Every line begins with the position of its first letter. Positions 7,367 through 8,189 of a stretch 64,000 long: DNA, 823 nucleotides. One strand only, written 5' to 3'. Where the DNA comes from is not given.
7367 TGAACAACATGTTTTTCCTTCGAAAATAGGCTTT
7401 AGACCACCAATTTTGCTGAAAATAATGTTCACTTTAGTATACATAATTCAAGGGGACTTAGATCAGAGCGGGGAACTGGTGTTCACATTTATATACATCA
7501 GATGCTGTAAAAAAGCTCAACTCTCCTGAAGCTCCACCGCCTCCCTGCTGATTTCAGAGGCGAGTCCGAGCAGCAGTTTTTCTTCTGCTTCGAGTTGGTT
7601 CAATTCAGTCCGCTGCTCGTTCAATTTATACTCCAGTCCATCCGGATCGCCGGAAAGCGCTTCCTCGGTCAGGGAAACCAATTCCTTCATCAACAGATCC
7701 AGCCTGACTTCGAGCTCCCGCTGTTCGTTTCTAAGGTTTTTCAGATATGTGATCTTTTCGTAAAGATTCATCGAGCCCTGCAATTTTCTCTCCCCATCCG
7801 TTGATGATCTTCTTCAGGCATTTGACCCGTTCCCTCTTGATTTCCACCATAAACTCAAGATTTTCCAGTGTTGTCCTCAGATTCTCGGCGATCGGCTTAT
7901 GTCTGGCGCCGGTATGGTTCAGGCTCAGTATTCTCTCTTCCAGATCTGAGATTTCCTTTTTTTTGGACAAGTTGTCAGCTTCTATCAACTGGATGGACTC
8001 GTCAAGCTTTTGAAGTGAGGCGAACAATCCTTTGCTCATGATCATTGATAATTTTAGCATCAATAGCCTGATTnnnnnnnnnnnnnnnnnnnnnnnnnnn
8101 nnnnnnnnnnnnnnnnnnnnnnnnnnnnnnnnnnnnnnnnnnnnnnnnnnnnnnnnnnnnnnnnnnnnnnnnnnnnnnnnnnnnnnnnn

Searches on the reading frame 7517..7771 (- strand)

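Call 41: search_protein_families(library=pfam, proteins=[window:7517-7771:-], max_evalue=10)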
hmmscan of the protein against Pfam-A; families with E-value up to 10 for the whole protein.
window:7517-7771:- (84 aa): 1 family
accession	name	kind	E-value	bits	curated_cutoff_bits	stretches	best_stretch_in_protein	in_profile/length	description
PF10018.14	Med4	-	0.13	12.4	26.9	1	9-77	30-96/190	Vitamin-D-receptor interacting Mediator subunit 4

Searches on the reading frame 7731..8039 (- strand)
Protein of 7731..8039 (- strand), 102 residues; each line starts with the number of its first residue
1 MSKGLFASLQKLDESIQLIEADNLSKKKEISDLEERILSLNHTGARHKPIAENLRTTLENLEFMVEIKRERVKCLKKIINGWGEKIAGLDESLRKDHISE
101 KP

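Call 41: search_protein_families(library=pfam, proteins=[window:7731-8039:-], max_evalue=10)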
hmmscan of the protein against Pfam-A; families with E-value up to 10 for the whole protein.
window:7731-8039:- (102 aa): 8 families
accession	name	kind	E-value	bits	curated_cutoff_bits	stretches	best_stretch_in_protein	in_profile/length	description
PF10208.15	ARMET_C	-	0.0003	20.6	23.5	1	65-85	2-22/43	ARMET, C-terminal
PF05837.17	CENP-H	-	0.014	15.7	29.9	1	8-80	104-178/202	Centromere protein H (CENP-H)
PF20683.2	DUF6819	-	0.028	14.5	23.5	1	4-97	25-112/171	Domain of unknown function (DUF6819)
PF05010.19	TACC_C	-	0.053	13.7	29.9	1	10-57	4-51/201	Transforming acidic coiled-coil-containing protein (TACC), C-terminal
PF07889.17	DUF1664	-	0.072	13.6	34.6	1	9-90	43-121/124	Protein of unknown function (DUF1664)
PF04977.20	DivIC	-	0.095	13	28.9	1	5-41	15-51/80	Septum formation initiator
PF10473.14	CENP-F_leu_zip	-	0.15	12.6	34.5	1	6-78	30-102/140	Leucine-rich repeats of kinetochore protein Cenp-F/LEK1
PF10779.14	XhlA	-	0.27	11.9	34.7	1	28-62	11-45/67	Haemolysin XhlA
